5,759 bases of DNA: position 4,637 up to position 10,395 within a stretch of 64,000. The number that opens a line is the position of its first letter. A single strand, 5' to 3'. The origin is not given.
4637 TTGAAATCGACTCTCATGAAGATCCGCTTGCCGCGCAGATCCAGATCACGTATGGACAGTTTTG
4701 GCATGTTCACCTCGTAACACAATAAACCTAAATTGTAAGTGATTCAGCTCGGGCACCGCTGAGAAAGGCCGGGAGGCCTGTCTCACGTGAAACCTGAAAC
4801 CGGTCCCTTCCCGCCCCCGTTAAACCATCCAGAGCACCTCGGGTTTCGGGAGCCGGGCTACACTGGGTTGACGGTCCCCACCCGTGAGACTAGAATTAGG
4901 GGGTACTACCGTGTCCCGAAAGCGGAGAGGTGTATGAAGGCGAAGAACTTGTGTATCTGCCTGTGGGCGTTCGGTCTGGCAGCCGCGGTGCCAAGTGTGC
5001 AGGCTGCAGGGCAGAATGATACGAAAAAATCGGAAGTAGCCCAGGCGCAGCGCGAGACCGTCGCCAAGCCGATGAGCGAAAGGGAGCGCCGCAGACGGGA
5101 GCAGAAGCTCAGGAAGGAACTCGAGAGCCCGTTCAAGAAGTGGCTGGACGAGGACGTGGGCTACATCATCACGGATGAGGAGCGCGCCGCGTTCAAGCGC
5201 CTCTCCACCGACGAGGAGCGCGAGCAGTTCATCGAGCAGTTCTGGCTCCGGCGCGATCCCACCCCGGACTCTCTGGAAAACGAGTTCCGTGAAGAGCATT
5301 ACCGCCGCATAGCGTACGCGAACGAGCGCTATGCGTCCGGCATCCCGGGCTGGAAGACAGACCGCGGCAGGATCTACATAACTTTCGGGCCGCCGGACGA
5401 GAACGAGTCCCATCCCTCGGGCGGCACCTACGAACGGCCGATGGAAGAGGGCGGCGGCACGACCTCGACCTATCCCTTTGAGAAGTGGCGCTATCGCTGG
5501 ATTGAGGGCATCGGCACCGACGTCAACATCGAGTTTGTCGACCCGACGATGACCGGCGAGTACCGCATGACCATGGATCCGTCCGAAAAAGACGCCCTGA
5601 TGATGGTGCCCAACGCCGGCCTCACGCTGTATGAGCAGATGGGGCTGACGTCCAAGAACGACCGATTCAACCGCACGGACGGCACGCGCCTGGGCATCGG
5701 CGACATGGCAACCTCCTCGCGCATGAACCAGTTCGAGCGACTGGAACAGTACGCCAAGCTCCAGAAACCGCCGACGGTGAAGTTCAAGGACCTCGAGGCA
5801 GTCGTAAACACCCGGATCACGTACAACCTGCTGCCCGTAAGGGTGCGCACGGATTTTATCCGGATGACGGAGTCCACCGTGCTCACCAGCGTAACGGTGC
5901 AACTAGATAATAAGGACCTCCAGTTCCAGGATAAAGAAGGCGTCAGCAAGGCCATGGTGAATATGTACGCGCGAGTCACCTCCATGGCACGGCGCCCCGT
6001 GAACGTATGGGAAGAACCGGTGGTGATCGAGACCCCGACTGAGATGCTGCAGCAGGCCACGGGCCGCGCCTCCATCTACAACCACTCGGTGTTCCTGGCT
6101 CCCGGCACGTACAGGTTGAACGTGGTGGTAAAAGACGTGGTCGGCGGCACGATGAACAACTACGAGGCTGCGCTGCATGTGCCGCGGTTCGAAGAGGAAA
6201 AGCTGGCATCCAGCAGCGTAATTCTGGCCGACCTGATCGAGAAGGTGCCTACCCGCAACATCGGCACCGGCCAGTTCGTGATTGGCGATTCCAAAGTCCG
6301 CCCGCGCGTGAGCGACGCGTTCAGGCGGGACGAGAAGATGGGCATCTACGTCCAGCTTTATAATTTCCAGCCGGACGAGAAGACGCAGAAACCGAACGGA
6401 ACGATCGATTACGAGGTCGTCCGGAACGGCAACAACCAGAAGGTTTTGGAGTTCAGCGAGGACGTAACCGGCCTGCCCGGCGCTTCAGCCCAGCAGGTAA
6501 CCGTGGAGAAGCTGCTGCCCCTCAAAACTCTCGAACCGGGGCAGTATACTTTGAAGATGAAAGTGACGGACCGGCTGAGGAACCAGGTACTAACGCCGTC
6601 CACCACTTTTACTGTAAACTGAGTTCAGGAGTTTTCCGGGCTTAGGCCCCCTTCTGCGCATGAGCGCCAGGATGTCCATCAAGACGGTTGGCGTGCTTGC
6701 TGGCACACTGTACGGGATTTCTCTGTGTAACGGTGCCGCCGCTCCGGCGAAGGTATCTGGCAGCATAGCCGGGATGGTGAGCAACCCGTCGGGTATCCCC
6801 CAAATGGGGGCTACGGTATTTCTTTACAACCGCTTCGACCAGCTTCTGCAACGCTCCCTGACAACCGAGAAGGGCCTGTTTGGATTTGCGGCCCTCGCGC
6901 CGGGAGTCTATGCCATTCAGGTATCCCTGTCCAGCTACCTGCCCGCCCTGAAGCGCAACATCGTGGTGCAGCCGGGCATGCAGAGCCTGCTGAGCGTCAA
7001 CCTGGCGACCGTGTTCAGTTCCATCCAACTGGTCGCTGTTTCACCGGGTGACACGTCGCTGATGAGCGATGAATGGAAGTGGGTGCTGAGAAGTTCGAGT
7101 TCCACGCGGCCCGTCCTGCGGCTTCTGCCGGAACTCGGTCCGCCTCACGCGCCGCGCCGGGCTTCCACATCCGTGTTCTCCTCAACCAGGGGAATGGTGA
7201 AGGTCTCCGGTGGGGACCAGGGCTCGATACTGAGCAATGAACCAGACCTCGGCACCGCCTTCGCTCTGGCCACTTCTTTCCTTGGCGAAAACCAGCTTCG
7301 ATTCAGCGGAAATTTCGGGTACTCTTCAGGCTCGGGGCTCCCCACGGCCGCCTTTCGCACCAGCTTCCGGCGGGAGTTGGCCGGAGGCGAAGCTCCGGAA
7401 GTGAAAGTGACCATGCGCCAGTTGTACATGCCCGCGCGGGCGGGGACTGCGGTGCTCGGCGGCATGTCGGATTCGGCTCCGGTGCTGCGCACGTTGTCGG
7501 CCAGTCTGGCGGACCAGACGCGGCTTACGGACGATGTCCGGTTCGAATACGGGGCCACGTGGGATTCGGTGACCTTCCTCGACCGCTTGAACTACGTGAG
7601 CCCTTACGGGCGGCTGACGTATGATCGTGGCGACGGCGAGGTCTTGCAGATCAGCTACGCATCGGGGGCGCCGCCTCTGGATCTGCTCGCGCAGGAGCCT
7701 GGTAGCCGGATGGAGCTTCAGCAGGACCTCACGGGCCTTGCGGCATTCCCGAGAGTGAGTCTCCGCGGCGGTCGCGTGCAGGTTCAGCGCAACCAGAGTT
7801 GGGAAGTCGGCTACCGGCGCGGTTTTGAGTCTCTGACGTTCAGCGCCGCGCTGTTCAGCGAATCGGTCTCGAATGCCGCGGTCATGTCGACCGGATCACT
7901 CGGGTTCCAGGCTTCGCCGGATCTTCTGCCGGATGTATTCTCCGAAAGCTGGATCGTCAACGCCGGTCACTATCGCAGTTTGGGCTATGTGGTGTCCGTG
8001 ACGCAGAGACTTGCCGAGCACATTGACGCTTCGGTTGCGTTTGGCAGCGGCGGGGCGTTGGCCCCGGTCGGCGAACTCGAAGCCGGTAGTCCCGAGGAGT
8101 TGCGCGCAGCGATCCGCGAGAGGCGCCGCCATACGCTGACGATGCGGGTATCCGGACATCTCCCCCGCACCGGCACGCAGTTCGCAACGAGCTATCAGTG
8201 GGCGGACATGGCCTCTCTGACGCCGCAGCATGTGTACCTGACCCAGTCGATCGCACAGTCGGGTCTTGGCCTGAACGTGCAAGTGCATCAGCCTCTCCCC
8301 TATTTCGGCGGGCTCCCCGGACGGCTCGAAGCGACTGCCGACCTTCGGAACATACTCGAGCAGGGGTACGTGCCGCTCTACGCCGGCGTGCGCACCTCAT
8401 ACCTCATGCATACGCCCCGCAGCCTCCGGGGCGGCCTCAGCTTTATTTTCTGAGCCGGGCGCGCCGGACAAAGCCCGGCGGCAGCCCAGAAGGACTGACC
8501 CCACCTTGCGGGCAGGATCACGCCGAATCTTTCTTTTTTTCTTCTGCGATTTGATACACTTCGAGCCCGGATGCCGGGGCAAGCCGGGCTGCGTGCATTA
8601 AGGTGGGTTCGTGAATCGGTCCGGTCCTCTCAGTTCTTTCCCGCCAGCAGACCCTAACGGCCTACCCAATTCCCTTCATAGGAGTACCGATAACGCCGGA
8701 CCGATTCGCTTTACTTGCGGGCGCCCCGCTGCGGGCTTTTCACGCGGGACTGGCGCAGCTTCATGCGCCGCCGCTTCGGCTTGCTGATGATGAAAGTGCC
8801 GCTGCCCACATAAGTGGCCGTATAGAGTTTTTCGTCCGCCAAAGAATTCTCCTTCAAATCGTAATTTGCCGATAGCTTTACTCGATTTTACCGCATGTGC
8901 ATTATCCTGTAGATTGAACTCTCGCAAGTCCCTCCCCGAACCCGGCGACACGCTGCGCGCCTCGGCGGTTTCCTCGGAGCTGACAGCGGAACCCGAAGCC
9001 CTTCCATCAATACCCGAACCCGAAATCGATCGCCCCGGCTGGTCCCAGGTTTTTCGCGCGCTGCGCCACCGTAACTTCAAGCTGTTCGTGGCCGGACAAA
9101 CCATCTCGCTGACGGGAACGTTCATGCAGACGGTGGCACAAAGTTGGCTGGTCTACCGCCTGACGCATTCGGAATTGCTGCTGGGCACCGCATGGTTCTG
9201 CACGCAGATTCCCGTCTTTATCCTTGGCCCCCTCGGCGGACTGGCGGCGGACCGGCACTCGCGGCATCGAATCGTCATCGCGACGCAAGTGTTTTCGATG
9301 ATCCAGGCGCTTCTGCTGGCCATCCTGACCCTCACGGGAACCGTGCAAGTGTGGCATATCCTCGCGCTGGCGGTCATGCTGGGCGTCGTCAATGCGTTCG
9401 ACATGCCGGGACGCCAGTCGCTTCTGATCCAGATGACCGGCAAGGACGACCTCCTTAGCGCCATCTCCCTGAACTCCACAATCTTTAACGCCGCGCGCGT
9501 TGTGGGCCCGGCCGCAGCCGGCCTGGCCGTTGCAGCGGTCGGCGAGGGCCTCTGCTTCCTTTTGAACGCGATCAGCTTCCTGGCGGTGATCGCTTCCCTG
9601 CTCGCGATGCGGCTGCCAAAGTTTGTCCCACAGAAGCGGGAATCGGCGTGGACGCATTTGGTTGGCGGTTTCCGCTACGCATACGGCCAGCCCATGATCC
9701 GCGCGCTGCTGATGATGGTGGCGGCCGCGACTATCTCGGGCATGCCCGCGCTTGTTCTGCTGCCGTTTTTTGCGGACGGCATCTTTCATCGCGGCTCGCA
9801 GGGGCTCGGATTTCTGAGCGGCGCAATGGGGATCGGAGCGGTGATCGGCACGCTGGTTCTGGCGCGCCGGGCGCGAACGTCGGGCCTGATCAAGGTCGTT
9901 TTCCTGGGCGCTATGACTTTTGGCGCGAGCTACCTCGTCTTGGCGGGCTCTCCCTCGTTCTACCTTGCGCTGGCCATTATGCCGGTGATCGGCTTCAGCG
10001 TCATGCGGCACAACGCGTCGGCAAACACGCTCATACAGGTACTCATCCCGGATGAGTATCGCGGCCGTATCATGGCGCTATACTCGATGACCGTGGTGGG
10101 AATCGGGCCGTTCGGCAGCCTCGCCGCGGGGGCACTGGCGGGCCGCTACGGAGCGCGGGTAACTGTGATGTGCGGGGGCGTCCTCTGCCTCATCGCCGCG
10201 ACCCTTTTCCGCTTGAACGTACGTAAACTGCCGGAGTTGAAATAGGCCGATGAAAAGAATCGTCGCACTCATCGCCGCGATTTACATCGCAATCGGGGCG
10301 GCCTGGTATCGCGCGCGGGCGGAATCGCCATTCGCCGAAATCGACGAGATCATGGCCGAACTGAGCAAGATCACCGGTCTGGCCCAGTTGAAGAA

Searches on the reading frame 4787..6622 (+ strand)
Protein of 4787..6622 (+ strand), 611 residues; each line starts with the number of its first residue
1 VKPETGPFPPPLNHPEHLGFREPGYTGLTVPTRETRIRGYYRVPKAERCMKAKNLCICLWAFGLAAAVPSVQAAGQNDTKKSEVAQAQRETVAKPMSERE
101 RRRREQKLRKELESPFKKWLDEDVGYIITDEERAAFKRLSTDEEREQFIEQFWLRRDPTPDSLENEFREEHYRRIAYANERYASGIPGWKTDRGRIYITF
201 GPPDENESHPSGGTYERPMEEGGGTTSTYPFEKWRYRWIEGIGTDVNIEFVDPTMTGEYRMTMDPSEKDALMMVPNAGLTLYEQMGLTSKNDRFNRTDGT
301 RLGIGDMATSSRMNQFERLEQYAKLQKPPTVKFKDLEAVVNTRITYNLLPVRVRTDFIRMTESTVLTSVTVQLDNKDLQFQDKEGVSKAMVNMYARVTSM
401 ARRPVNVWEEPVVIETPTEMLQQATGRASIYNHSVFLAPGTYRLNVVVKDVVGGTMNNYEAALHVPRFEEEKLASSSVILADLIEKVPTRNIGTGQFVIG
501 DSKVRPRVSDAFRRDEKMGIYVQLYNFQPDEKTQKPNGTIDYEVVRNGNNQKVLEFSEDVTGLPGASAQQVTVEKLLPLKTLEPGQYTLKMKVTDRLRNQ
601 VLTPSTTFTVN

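Call 34: search_protein_families(library=pfam, proteins=[window:4787-6622:+], max_evalue=0.001)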
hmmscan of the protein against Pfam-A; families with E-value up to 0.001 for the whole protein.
window:4787-6622:+ (611 aa): 3 families
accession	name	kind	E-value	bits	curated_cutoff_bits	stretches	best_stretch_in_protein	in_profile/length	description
PF20094.4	GWxTD_dom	-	4.2e-15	56.4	26.9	1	121-205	34-114/172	GWxTD domain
PF07495.19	Y_Y_Y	-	0.00034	20.9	26.6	0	581-603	34-56/65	Y_Y_Y domain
PF11797.14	WxLIP_HBD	-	0.00094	19.6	28.9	0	530-610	52-128/138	WxL Interacting Protein, host binding domain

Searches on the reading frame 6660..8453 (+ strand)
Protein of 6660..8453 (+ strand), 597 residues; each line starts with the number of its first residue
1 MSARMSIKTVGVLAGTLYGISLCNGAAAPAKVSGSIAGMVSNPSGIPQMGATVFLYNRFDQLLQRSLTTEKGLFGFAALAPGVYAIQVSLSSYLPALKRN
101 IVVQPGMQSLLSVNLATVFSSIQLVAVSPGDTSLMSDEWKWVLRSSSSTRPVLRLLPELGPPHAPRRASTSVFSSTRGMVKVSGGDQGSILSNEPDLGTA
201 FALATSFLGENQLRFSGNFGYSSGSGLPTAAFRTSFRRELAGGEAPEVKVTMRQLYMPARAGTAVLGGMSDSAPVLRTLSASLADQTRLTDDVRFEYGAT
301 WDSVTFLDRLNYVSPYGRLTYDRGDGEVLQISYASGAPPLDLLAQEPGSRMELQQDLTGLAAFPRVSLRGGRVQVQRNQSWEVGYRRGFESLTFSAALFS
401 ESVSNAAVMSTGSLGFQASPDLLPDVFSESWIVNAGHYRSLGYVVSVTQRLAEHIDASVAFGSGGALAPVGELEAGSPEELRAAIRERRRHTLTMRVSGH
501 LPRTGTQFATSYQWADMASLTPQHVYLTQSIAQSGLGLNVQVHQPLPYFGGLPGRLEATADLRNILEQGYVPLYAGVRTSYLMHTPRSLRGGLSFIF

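Call 34: search_protein_families(library=pfam, proteins=[window:6660-8453:+], max_evalue=0.001)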
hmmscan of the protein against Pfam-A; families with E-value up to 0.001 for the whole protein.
window:6660-8453:+ (597 aa): 2 families
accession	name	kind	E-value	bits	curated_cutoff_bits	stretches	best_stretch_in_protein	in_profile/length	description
PF13620.12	CarboxypepD_reg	-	7e-12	46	32.3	1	35-115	1-81/82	Carboxypeptidase regulatory-like domain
PF00593.30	TonB_dep_Rec_b-barrel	-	8.8e-05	23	27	1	237-449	126-334/436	TonB dependent receptor-like, beta-barrel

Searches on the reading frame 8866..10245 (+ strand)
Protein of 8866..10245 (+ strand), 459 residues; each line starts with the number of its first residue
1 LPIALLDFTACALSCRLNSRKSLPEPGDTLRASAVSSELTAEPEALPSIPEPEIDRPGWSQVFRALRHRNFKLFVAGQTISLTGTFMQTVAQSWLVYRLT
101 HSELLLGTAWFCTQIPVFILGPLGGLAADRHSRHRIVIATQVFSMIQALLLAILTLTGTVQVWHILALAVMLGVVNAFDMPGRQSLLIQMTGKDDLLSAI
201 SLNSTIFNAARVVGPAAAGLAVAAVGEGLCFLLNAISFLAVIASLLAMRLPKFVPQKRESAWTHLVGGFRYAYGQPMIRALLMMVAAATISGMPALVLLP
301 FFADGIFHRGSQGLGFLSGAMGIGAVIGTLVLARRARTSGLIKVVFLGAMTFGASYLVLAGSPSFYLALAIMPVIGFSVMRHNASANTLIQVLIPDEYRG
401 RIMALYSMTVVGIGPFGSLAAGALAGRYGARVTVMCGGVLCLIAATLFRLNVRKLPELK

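Call 34: search_protein_families(library=pfam, proteins=[window:8866-10245:+], max_evalue=0.001)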
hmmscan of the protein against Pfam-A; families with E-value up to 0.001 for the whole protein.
window:8866-10245:+ (459 aa): 2 families
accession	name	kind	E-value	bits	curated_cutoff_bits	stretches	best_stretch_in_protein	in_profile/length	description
PF05977.19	MFS_3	-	4.9e-57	194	27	1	63-451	4-394/524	Transmembrane secretion effector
PF07690.21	MFS_1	-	6.5e-29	101.4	33.4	1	77-415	4-343/347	Major Facilitator Superfamily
